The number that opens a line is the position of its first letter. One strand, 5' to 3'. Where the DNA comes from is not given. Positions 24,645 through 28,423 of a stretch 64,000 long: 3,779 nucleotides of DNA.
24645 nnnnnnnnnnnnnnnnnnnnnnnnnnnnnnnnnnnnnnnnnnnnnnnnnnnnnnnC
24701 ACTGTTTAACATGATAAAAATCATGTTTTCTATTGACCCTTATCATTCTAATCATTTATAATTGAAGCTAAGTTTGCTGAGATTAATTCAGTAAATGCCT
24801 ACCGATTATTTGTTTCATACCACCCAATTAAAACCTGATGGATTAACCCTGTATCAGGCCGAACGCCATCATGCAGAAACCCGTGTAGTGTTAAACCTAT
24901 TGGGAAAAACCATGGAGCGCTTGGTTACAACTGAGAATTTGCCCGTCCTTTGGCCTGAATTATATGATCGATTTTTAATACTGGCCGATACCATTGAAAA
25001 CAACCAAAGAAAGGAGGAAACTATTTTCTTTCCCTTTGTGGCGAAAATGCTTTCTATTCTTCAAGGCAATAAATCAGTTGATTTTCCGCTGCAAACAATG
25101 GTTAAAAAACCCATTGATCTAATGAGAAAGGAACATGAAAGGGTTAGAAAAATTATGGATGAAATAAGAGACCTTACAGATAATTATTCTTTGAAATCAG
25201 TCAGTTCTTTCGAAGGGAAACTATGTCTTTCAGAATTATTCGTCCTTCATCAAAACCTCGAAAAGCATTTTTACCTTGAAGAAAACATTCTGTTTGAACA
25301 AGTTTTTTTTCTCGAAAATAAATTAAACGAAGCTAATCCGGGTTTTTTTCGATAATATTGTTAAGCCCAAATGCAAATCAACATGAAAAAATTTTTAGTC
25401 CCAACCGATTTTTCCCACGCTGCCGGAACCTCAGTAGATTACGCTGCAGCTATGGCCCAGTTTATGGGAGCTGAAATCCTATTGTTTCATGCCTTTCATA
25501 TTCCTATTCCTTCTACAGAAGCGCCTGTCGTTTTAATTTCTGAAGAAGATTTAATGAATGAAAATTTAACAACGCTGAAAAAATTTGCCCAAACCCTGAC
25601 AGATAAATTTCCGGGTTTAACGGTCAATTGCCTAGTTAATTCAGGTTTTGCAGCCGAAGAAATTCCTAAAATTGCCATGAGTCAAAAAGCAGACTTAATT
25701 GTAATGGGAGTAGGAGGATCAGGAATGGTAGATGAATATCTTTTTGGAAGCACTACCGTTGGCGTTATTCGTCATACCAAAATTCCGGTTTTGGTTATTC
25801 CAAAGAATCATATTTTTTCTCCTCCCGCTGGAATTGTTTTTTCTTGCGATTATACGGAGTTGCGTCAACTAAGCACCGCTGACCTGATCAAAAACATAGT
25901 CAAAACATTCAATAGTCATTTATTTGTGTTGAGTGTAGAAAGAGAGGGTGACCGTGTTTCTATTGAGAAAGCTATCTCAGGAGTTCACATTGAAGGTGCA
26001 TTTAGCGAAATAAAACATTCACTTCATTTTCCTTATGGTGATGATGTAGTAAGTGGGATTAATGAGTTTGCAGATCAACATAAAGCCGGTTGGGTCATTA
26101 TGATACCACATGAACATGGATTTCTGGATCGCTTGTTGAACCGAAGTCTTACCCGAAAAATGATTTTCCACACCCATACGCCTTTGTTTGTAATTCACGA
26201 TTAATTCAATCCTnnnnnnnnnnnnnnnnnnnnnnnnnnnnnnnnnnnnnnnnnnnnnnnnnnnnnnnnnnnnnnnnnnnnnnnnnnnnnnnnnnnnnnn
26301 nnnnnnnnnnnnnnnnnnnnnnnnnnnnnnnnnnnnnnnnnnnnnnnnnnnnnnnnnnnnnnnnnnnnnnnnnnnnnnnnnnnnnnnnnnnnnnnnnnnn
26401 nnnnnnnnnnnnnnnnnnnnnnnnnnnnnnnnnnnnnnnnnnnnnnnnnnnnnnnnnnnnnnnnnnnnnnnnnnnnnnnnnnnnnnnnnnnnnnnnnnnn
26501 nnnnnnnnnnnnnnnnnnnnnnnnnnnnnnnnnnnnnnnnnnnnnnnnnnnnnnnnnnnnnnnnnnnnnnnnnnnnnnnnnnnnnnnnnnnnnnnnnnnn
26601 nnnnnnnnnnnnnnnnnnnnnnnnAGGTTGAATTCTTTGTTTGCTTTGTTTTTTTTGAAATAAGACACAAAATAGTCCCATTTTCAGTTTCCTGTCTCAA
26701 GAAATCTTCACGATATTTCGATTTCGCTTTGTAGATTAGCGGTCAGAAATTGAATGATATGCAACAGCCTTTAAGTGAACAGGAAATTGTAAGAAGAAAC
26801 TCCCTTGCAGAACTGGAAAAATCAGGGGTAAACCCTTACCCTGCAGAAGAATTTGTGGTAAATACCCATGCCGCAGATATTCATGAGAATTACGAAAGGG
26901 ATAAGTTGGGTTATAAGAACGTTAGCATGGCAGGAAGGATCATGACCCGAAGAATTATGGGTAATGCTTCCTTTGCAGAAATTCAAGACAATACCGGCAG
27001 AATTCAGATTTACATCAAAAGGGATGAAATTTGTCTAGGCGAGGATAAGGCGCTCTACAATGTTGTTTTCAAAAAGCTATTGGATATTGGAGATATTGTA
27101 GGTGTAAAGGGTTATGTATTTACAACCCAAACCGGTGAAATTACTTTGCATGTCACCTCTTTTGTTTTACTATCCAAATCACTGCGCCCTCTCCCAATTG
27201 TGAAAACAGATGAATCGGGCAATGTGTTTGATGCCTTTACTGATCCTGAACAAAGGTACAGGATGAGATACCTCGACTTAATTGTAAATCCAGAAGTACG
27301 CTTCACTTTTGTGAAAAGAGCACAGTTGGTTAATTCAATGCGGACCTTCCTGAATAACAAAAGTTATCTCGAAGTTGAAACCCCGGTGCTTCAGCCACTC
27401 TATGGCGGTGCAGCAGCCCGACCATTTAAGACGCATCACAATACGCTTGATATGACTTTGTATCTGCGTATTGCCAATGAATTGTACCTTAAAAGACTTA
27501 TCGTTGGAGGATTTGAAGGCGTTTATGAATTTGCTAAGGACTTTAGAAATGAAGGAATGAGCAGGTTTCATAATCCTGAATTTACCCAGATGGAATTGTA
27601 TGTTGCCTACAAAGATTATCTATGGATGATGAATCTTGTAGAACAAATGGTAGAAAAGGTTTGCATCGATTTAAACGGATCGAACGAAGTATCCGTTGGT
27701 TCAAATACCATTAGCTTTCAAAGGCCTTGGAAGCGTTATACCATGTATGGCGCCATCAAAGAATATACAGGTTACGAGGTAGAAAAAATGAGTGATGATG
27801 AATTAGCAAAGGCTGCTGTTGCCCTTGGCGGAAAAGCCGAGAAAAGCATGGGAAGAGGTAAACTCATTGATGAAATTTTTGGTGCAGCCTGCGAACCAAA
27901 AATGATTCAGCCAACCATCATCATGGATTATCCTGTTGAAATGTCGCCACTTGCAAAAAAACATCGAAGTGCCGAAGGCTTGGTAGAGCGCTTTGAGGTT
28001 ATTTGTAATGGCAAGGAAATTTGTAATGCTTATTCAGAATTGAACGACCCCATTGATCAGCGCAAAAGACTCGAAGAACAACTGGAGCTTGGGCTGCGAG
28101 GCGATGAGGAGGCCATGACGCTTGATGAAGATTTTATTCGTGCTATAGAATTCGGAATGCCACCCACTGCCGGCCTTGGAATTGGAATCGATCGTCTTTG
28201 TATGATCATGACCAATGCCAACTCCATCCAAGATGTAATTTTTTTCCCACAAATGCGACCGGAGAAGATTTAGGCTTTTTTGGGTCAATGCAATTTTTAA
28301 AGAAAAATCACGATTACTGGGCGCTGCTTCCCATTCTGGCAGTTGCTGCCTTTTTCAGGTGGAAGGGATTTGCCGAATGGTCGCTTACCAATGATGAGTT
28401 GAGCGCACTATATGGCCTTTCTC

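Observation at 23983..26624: FNR-like regulator, hemerythrin-like protein, tandem Usp and a small unknown: a putative O2/NO-responsive stress module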

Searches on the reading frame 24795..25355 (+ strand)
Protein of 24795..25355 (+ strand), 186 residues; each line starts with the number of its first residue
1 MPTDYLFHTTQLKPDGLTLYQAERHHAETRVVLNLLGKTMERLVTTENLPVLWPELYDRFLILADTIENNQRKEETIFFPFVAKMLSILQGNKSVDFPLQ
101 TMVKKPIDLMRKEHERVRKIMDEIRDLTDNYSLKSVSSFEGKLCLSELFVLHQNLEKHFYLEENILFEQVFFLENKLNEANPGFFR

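Call 3: search_protein_families(library=pfam, proteins=[window:24795-25355:+], max_evalue=0.1)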
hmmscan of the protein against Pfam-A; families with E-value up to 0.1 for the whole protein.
window:24795-25355:+ (186 aa): 1 family
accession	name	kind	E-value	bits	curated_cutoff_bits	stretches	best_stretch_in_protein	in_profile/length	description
PF01814.28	Hemerythrin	-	5.8e-10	40.2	25.3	1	23-169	7-126/127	Hemerythrin HHE cation binding domain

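Call 4: search_protein_families(library=ncbifam, proteins=[window:24795-25355:+], max_evalue=0.1)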
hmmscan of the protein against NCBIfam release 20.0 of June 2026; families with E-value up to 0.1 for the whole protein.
window:24795-25355:+ (186 aa): 6 families
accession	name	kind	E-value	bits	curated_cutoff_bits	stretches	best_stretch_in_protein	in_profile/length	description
TIGR03652.1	FeS_repair_RIC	equivalog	2.1e-17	63.7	204.7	1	14-170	68-216/216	iron-sulfur cluster repair di-iron protein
NF008221.0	PRK10992.1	equivalog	6.5e-11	42.1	254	1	23-170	81-216/220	iron-sulfur cluster repair protein YtfE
NF041614.1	FeSrepair_DnrN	equivalog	1.4e-05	25.5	300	1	103-170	87-154/157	iron-sulfur cluster repair protein DnrN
NF009777.0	PRK13276.1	equivalog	5.5e-05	23.1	259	1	55-170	120-223/224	iron-sulfur cluster repair di-iron protein ScdA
NF053874.1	persist_PA2171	equivalog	0.012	15.4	190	1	107-167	4-55/157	PA2171 family ribosome-binding persister protein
NF009627.0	PRK13149.1-1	equivalog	0.097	12.6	106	0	87-136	21-68/90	H/ACA RNA-protein complex component Gar1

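Call 14: find_homologous_proteins(query=window:24795-25355:+)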
Query window:24795-25355:+ (186 aa): 6 proteins with E <= 0.001 among 29 candidates.
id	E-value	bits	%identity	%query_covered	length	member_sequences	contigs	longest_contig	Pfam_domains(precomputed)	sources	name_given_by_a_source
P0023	1.1e-106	373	91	100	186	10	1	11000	PF01814.29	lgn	-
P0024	2.7e-100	352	84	100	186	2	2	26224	PF01814.29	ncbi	-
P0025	1.6e-86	307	75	100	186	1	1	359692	PF01814.29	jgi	jgi:iron-sulfur cluster repair protein YtfE (RIC family)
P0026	1.4e-79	284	67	99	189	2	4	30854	PF01814.29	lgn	-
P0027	6.5e-77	276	67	99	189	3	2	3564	PF01814.29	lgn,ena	-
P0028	1.0e-57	213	60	89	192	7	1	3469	PF01814.29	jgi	jgi:iron-sulfur cluster repair protein YtfE (RIC family)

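Call 27: search_solved_structures(query=window:24795-25355:+, show_alignments=3, max_evalue=1)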
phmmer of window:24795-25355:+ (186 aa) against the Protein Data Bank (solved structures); distinct sequences matched with E-value up to 1: 6.
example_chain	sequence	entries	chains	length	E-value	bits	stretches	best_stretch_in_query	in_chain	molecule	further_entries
7bha_A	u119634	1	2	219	0.0015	21.9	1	61-170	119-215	Iron-sulfur cluster repair protein YtfE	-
5fnn_A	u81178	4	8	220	0.0015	21.9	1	61-170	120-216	IRON-SULFUR CLUSTER REPAIR PROTEIN YTFE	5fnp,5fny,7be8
7bhc_A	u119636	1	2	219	0.0026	21.1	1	56-170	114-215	Iron-sulfur cluster repair protein YtfE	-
7bhb_A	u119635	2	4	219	0.019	18.2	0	103-170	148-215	Iron-sulfur cluster repair protein YtfE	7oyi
1ebf_A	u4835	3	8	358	0.6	13.4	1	90-140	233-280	HOMOSERINE DEHYDROGENASE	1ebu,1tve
1q7g_A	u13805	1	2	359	0.6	13.4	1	90-140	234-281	Homoserine dehydrogenase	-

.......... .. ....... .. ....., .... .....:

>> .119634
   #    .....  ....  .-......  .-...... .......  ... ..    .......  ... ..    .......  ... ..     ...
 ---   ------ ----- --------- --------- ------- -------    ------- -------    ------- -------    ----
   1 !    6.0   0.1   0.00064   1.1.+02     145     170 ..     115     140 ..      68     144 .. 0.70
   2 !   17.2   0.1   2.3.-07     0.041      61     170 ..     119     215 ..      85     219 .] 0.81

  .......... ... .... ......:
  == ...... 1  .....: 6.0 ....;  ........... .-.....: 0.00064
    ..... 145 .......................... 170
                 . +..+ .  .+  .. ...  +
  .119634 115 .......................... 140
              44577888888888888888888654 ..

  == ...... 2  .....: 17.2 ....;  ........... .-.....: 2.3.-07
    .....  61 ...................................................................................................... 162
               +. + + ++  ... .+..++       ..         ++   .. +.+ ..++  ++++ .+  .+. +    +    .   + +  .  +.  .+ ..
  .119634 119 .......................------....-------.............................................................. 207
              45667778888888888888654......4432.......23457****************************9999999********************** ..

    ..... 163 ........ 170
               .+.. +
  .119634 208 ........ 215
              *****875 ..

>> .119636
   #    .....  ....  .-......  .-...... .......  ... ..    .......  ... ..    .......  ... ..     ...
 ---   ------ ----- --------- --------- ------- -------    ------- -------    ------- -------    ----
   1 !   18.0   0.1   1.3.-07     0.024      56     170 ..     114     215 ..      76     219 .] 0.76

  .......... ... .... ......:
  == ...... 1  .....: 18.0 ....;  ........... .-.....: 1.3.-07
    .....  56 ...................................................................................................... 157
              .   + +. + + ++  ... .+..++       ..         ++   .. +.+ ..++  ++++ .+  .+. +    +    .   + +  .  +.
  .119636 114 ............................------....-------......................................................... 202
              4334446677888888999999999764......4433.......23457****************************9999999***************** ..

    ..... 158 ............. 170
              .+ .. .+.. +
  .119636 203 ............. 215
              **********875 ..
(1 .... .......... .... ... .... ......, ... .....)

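Call 32: find_related_loci(query=A2, collection=genome_contigs, flank=5000)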
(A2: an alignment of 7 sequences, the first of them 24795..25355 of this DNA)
Query A2 (186 aa) in genome_contigs; peptide patterns used: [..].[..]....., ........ (x = any residue, [..] = any of these).
152 stretches matched a pattern, but none encodes a relative of the query by tblastn (E <= 1e-3).

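Call 33: find_encoding_contigs(protein=P0024, flank=5000, max_places=1)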
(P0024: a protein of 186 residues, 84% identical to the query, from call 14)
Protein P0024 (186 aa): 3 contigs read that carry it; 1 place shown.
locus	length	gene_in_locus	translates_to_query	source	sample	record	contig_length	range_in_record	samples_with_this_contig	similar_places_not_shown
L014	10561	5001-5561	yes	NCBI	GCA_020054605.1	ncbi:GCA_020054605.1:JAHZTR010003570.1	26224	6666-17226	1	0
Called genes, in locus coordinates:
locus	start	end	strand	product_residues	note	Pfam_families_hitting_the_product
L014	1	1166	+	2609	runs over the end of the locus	?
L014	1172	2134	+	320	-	PF11751:PorP_SprF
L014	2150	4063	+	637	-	PF00515:TPR_1 (faint), PF12895:ANAPC3 (faint), PF14559:TPR_19 (faint), PF07676:PD40 (faint), PF22902:NOMO1-like_9th (faint), PF13620:CarboxypepD_reg, PF13715:CarbopepD_reg_2 (weak), PF00691:OmpA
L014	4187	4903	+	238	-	PF00027:cNMP_binding, PF13545:HTH_Crp_2, PF00325:Crp (weak)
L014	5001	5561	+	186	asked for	PF01814:Hemerythrin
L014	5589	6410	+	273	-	PF00582:Usp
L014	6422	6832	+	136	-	-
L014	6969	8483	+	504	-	PF01336:tRNA_anti-codon, PF00152:tRNA-synt_2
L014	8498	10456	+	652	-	PF13231:PMT_2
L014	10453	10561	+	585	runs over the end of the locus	-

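Call 34: find_encoding_contigs(protein=P0025, flank=5000, max_places=1)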
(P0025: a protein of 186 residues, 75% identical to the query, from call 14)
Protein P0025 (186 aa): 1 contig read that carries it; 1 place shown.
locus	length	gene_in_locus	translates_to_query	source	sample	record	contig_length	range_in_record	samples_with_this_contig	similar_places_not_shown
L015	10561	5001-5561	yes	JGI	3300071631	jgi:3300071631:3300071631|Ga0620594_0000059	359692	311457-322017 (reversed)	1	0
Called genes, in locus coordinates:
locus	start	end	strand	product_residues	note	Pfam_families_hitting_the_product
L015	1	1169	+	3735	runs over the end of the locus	PF19081:Ig_7, PF13585:CHU_C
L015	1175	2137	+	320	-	PF11751:PorP_SprF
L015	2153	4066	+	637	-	PF00515:TPR_1 (faint), PF14559:TPR_19 (faint), PF07676:PD40 (faint), PF22902:NOMO1-like_9th (faint), PF13620:CarboxypepD_reg, PF13715:CarbopepD_reg_2 (weak), PF00691:OmpA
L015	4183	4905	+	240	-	PF00027:cNMP_binding, PF13545:HTH_Crp_2, PF00325:Crp (weak)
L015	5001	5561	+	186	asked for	PF01814:Hemerythrin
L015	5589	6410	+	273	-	PF00582:Usp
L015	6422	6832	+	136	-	-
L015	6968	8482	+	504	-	PF01336:tRNA_anti-codon, PF00152:tRNA-synt_2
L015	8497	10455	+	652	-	PF13231:PMT_2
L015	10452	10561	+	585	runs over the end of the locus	-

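Call 35: find_encoding_contigs(protein=P0026, flank=5000, max_places=1)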
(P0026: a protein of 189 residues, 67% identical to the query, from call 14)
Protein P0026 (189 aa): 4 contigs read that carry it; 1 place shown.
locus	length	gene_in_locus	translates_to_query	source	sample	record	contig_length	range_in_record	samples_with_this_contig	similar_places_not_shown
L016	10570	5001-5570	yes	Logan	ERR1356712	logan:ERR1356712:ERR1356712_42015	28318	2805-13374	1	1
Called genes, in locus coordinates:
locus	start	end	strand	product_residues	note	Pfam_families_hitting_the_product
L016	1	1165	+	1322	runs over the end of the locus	?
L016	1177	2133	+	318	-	PF11751:PorP_SprF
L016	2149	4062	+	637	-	PF14559:TPR_19 (faint), PF00515:TPR_1 (weak), PF07676:PD40 (weak), PF13620:CarboxypepD_reg, PF13715:CarbopepD_reg_2 (faint), PF00691:OmpA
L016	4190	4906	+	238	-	PF00027:cNMP_binding, PF13545:HTH_Crp_2, PF00325:Crp (weak)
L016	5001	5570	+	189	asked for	PF01814:Hemerythrin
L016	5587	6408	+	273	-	PF00582:Usp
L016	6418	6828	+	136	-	-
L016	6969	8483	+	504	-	PF01336:tRNA_anti-codon, PF00152:tRNA-synt_2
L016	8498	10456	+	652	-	PF13231:PMT_2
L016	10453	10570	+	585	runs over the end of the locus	-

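Call 36: find_encoding_contigs(protein=P0028, flank=5000, max_places=1)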
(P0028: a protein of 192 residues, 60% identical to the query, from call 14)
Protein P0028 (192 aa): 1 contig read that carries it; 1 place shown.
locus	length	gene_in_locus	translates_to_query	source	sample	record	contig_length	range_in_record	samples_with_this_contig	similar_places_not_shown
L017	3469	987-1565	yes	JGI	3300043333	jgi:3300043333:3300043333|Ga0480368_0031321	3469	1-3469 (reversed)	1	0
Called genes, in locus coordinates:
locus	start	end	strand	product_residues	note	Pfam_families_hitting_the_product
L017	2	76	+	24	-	?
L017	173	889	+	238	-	PF00027:cNMP_binding, PF13545:HTH_Crp_2, PF00325:Crp (weak)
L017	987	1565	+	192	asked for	PF01814:Hemerythrin (weak)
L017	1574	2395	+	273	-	PF00582:Usp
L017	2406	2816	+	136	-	-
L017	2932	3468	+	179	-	?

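Call 66: predict_structure(alignment_id=A2)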
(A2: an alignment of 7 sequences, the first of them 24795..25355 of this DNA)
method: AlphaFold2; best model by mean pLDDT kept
length: 186 residues; sequences in the alignment: 7
mean_pLDDT: 82.5   pTM: 0.77
mean pLDDT of the five models: 82.5, 74.1, 70.8, 60.9, 49.7
residues with pLDDT >= 90: 84; 70-90: 68; 50-70: 19; < 50: 15
segments of 3 or more residues with pLDDT < 50: 1-15
pLDDT, mean of each block of 10 residues (from residue 1): 34 59 90 94 78 89 95 88 83 66 81 95 95 88 94 93 89 84 65
secondary structure, 60 per line:
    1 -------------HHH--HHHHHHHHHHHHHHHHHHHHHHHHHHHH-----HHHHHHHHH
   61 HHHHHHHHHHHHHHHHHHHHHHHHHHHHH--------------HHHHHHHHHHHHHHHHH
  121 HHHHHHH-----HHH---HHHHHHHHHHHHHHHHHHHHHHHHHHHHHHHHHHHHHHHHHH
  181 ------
elements in order: H19-46 H52-89 H104-127 H139-180

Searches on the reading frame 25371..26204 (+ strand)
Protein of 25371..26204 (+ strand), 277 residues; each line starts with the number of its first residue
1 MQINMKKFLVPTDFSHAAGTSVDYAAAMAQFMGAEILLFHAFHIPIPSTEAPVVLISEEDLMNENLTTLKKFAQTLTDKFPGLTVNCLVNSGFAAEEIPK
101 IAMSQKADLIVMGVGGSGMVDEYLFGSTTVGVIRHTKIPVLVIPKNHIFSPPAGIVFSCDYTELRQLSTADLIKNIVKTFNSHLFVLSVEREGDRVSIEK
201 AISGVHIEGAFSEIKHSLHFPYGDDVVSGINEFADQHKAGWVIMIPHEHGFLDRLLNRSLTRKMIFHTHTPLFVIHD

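Call 3: search_protein_families(library=pfam, proteins=[window:25371-26204:+], max_evalue=0.1)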
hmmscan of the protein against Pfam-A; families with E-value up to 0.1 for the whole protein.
window:25371-26204:+ (277 aa): 4 families
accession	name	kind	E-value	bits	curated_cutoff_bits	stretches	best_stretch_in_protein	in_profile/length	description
PF00582.32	Usp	-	3.6e-30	105.8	24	2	5-144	1-141/141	Universal stress protein family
PF03641.19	Lysine_decarbox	-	0.038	14.6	27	1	100-148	46-93/131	Possible lysine decarboxylase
PF16904.10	PurL_C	-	0.041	14.7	27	1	151-217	4-71/94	Phosphoribosylformylglycinamidine synthase II C-terminus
PF05706.17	CDKN3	-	0.051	13.7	20.7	1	41-91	103-152/168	Cyclin-dependent kinase inhibitor 3 (CDKN3)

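Call 4: search_protein_families(library=ncbifam, proteins=[window:25371-26204:+], max_evalue=0.1)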
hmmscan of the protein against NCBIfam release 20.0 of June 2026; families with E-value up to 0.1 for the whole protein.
window:25371-26204:+ (277 aa): 3 families
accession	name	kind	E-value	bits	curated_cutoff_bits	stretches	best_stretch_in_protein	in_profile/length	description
NF011581.0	PRK15005.1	equivalog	4.3e-07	30.2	166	1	56-143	59-143/144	universal stress protein UspF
NF012000.0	PRK15456.1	equivalog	8.4e-07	29.1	189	1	58-143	59-141/142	universal stress protein UspG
NF008380.0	PRK11175.1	equivalog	1.8e-05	23.8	227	1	74-151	230-307/313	universal stress protein UspE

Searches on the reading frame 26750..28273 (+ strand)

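Call 12: search_protein_families(library=pfam, proteins=[window:26750-28273:+], max_evalue=0.001)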
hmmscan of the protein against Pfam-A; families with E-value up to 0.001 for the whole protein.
window:26750-28273:+ (507 aa): 3 families
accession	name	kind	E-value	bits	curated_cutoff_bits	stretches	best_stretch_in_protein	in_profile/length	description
PF00152.25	tRNA-synt_2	-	9.2e-90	301.3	25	1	166-502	2-307/308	tRNA synthetases class II (D, K and N)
PF01336.31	tRNA_anti-codon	-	1e-14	54.6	27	1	58-141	1-75/75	OB-fold nucleic acid binding domain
PF01409.25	tRNA-synt_2d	-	0.00093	19.2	19.8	0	263-326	110-172/246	tRNA synthetases class II core domain (F)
